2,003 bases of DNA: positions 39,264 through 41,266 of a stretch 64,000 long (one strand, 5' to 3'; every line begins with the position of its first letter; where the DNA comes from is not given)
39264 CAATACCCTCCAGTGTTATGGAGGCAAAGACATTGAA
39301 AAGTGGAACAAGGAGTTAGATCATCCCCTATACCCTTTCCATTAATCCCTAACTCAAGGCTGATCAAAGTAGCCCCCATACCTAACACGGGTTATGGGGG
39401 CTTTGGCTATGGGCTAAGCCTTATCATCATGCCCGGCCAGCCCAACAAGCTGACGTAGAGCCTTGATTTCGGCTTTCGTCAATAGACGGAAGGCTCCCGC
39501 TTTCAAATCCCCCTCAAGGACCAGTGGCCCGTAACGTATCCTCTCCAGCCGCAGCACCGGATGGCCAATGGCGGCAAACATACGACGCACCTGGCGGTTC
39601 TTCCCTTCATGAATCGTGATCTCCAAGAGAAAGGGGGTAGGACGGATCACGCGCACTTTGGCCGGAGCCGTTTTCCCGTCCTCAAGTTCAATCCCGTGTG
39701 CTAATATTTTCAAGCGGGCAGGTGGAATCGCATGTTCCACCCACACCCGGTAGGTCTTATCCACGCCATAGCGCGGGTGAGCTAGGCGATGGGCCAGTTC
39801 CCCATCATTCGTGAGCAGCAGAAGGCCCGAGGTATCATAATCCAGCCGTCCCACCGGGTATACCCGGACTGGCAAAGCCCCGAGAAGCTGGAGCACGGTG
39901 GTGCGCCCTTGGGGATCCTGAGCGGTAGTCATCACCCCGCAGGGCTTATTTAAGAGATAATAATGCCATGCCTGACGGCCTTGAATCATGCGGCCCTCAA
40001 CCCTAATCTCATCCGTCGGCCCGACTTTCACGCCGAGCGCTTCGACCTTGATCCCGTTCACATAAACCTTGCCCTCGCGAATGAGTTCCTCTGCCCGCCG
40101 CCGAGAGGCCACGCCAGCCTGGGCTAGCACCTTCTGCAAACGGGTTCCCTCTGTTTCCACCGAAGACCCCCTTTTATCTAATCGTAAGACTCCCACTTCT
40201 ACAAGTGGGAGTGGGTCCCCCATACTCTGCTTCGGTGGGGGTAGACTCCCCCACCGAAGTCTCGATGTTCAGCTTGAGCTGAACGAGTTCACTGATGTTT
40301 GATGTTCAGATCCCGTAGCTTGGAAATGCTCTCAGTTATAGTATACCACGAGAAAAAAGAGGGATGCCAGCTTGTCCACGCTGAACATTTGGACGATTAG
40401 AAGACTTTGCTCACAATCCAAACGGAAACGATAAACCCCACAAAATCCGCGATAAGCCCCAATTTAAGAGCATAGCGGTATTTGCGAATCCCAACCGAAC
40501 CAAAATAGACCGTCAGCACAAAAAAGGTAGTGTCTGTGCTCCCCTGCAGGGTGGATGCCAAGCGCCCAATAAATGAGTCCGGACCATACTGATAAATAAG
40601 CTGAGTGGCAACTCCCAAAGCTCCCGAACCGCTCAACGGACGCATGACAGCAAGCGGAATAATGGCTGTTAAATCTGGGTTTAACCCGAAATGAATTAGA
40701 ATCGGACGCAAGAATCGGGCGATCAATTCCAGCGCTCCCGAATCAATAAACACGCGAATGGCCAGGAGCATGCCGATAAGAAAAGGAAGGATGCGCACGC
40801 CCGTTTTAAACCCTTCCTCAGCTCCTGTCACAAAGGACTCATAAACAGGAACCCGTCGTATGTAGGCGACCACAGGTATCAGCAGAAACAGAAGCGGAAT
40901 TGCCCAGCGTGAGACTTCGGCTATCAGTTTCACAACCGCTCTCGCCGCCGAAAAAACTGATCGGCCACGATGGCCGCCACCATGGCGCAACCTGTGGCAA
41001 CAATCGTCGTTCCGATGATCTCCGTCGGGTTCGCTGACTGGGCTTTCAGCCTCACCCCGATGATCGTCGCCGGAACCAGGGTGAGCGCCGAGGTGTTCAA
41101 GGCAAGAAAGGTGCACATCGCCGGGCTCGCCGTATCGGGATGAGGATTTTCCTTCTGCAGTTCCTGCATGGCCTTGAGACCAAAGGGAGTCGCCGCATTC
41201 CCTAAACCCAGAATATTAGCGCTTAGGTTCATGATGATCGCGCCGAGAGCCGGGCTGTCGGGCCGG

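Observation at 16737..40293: Four co-oriented copies of a ~120-nt three-hairpin intergenic element that I cannot assign to a known family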

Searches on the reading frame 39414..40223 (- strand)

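Call 15: search_protein_families(library=ncbifam, proteins=[window:39414-40223:-])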
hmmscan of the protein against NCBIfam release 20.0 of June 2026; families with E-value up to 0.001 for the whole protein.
window:39414-40223:- (269 aa): 9 families
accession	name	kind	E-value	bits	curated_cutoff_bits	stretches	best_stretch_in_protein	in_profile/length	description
TIGR00093.1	TIGR00093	subfamily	2.8e-51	173.5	109.3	1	92-249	1-160/161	pseudouridine synthase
NF008097.0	PRK10839.1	equivalog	9.7e-47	159.5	275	1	28-256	2-230/232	16S rRNA pseudouridine(516) synthase RsuA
NF007976.1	PRK10700.1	equivalog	1.2e-46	159.1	290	1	27-263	3-247/291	23S rRNA pseudouridine(2605) synthase RluB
NF007784.0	PRK10475.1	equivalog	1.2e-40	139.3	318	1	24-262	4-238/290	23S rRNA pseudouridine(2604) synthase RluF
NF008487.1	PRK11394.1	equivalog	2.1e-25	89.5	284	2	84-194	26-134/206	23S rRNA pseudouridine(2457) synthase RluE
TIGR00005.1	rluA_subfam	subfamily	2.5e-13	50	192.7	1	23-224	2-238/298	RluA family pseudouridine synthase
NF008321.0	PRK11112.1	equivalog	7e-06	25.5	328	0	91-158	14-86/257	tRNA pseudouridine(65) synthase TruC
TIGR00478.1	tly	subfamily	0.00034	20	185.8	1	28-78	1-52/228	TlyA family rRNA (cytidine-2'-O)-methyltransferase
NF003717.0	PRK05327.1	equivalog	0.00058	19.8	116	1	27-78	92-144/202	30S ribosomal protein S4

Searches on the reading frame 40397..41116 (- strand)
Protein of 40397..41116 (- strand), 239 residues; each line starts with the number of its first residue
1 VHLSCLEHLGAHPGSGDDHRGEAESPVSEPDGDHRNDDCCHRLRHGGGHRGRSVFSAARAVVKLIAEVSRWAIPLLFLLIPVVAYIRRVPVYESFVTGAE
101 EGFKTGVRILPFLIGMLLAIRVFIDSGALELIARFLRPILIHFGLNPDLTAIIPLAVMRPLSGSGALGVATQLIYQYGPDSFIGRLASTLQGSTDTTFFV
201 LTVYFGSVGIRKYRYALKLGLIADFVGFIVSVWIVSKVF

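Call 15: search_protein_families(library=ncbifam, proteins=[window:40397-41116:-])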
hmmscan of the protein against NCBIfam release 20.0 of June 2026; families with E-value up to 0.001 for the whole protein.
window:40397-41116:- (239 aa): 1 family
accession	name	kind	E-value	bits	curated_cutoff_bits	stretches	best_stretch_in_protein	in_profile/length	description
NF007811.0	PRK10519.1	equivalog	1e-06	28.4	111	1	90-176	10-94/155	hypothetical protein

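Call 19: find_encoding_contigs(protein=window:40397-41116:-, flank=2500, max_places=10)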
Protein window:40397-41116:- (239 aa): no gene with exactly this product is on record in the collection.
